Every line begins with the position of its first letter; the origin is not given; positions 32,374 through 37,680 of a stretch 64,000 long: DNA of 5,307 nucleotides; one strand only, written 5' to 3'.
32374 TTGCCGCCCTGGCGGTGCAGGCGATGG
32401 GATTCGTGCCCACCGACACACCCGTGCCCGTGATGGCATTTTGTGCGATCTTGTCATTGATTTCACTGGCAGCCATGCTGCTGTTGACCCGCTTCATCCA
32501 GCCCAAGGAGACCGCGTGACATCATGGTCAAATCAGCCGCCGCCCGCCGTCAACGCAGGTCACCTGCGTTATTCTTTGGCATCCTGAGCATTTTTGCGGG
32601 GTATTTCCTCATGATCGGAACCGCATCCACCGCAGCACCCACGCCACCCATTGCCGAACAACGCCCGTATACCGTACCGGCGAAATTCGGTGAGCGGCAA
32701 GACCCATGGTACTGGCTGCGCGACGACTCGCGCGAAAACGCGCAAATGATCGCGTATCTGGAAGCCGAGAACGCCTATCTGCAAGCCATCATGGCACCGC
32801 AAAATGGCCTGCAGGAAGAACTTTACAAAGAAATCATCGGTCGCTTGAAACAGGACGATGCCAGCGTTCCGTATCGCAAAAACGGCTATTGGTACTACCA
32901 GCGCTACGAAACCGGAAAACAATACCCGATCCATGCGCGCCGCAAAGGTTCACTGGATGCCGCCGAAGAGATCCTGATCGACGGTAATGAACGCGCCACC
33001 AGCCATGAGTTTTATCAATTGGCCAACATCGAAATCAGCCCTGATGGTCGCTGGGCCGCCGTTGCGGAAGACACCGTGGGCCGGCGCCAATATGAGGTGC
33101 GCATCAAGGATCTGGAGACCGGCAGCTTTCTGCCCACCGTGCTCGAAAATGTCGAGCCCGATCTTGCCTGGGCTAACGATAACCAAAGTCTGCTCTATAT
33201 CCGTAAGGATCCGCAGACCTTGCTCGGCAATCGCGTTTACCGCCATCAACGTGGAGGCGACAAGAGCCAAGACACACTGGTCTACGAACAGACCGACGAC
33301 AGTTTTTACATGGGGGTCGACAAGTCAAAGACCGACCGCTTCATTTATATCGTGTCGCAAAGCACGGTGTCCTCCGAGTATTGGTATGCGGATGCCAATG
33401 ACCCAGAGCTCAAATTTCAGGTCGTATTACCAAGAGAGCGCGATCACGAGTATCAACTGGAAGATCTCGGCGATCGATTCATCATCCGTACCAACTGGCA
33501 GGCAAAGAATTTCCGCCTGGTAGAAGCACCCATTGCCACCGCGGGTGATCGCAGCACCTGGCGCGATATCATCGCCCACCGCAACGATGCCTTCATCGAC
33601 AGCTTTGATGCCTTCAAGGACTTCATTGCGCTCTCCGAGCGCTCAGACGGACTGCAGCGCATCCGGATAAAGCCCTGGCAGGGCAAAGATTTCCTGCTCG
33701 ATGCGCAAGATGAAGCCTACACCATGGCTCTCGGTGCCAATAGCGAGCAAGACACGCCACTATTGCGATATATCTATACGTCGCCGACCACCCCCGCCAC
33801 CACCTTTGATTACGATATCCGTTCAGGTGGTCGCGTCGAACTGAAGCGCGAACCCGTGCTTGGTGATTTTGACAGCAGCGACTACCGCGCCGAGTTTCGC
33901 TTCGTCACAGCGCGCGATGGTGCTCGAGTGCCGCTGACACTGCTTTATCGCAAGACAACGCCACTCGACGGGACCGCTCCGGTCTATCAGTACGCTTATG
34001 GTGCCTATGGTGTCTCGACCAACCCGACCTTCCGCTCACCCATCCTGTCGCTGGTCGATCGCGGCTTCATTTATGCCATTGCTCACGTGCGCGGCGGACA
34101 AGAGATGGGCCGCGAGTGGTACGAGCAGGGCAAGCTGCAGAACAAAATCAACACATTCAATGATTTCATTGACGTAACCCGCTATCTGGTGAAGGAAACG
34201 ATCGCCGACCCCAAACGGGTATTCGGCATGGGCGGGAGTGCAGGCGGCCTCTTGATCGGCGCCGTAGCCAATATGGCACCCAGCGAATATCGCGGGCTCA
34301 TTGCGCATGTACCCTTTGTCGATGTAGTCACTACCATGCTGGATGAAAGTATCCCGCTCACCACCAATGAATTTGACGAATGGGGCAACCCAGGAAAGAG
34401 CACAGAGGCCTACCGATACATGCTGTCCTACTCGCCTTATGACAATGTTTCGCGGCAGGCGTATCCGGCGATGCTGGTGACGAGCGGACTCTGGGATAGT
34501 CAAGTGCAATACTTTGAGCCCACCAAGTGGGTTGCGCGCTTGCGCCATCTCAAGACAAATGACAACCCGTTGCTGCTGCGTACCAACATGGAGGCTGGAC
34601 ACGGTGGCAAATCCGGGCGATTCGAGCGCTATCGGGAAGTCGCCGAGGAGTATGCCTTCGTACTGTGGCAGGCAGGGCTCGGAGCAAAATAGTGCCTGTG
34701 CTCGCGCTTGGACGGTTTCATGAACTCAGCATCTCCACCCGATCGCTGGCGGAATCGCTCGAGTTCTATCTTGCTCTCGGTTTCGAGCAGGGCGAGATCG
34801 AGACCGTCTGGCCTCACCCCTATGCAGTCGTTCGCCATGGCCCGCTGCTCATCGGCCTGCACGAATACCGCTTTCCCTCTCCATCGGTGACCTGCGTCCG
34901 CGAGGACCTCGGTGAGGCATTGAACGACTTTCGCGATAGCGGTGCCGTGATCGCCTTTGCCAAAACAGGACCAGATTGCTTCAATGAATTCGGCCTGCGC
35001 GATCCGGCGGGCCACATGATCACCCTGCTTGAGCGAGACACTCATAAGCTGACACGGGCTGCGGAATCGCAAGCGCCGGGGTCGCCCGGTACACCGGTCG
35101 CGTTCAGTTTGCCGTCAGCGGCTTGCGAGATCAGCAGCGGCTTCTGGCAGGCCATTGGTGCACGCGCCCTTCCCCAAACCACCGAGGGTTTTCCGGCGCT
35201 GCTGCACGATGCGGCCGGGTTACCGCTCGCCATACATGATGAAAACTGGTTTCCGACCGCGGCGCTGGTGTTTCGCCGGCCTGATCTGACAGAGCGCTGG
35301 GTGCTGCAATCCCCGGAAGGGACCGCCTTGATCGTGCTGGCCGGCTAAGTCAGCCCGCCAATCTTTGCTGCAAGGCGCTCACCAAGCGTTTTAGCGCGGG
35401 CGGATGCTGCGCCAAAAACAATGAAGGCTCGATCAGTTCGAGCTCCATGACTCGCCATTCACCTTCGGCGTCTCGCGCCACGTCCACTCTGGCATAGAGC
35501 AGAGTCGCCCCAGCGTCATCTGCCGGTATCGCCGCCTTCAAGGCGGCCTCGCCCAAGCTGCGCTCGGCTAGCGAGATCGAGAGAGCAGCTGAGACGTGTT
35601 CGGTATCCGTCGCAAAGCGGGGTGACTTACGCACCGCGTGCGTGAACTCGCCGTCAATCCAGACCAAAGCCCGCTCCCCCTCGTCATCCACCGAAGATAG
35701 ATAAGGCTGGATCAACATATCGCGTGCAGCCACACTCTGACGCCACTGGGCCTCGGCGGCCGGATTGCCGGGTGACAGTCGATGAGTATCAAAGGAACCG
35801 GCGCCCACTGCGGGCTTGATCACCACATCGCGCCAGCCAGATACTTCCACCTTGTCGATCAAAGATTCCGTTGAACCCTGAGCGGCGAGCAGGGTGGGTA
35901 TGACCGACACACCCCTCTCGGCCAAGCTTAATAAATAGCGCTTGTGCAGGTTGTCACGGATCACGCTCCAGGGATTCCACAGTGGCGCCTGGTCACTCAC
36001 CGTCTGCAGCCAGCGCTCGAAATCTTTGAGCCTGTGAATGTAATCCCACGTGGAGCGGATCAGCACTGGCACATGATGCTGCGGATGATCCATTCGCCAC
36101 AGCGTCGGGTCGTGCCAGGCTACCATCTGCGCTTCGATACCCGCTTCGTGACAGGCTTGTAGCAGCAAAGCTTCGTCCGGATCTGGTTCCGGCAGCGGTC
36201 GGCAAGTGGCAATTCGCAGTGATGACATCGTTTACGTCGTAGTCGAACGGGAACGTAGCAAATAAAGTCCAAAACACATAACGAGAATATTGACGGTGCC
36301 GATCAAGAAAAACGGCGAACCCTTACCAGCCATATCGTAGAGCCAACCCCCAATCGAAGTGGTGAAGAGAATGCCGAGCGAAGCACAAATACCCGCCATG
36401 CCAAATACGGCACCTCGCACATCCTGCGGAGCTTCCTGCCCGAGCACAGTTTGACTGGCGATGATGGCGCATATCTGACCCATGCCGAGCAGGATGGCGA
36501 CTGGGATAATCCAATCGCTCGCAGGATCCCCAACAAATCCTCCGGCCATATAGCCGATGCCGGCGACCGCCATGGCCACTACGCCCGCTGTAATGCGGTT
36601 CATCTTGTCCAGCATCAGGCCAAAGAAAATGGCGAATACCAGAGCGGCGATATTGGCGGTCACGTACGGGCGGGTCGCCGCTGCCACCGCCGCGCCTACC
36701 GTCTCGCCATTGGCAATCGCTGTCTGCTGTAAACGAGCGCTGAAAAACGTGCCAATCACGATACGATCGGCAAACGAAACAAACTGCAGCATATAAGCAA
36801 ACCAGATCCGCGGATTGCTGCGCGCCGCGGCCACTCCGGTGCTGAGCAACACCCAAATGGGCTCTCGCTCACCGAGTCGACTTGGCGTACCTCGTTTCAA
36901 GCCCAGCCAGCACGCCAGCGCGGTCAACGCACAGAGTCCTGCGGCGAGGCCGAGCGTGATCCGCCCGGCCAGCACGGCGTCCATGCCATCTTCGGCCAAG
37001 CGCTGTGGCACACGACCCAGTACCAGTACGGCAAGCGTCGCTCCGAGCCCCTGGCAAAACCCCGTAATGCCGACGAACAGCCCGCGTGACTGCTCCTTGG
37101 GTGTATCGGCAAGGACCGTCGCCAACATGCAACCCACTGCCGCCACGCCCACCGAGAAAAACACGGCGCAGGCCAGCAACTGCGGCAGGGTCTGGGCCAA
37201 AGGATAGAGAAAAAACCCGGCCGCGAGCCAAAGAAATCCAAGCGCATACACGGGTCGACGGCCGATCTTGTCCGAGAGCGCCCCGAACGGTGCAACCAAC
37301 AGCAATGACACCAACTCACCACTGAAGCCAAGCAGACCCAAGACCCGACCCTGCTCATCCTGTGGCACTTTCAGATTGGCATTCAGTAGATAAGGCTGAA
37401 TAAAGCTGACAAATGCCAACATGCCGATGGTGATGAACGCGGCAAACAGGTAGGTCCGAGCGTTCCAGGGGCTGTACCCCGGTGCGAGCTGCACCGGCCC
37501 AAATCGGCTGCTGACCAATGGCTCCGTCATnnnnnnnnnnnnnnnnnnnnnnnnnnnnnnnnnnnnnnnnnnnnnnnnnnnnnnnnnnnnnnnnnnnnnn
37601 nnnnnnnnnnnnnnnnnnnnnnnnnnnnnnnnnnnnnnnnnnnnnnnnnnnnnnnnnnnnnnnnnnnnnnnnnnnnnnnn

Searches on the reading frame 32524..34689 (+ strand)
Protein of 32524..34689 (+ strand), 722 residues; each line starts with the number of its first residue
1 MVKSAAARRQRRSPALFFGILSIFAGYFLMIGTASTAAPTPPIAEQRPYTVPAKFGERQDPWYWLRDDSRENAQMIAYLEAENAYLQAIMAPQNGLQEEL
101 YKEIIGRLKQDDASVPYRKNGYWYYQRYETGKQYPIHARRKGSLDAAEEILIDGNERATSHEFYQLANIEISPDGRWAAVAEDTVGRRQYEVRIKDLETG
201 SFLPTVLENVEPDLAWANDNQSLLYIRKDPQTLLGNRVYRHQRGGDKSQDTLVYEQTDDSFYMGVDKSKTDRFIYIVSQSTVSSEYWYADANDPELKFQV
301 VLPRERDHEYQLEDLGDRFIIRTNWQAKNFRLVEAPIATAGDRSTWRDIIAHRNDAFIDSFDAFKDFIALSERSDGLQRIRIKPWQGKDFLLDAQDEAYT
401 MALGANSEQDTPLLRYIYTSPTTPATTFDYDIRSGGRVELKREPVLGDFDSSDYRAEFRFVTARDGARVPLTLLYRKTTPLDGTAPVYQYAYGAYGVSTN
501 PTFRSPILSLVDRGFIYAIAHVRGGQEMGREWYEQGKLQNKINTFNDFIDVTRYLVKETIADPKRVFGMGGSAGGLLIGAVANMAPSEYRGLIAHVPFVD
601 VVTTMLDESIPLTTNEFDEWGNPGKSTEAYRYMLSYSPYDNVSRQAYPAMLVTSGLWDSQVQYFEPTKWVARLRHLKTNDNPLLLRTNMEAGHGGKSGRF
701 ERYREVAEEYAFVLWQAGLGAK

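Call 17: search_protein_families(library=pfam, proteins=[window:32524-34689:+], max_evalue=0.001)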
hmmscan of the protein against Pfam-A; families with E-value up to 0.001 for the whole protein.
window:32524-34689:+ (722 aa): 3 families
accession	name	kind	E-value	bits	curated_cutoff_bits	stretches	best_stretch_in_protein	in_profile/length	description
PF02897.21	Peptidase_S9_N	-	2.1e-106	356.6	24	1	57-438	17-409/414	Prolyl oligopeptidase, N-terminal beta-propeller domain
PF00326.27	Peptidase_S9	-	1.2e-66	224.7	22.6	1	502-718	2-211/213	Prolyl oligopeptidase family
PF07859.19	Abhydrolase_3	-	4.1e-05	23.9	25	1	545-611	49-121/210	alpha/beta hydrolase fold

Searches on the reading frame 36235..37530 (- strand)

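Call 17: search_protein_families(library=pfam, proteins=[window:36235-37530:-], max_evalue=0.001)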
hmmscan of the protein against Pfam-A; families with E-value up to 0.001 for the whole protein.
window:36235-37530:- (432 aa): 1 family
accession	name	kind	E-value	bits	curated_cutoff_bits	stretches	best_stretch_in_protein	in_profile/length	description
PF07690.21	MFS_1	-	1.4e-40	139.8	33.4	2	28-386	2-342/347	Major Facilitator Superfamily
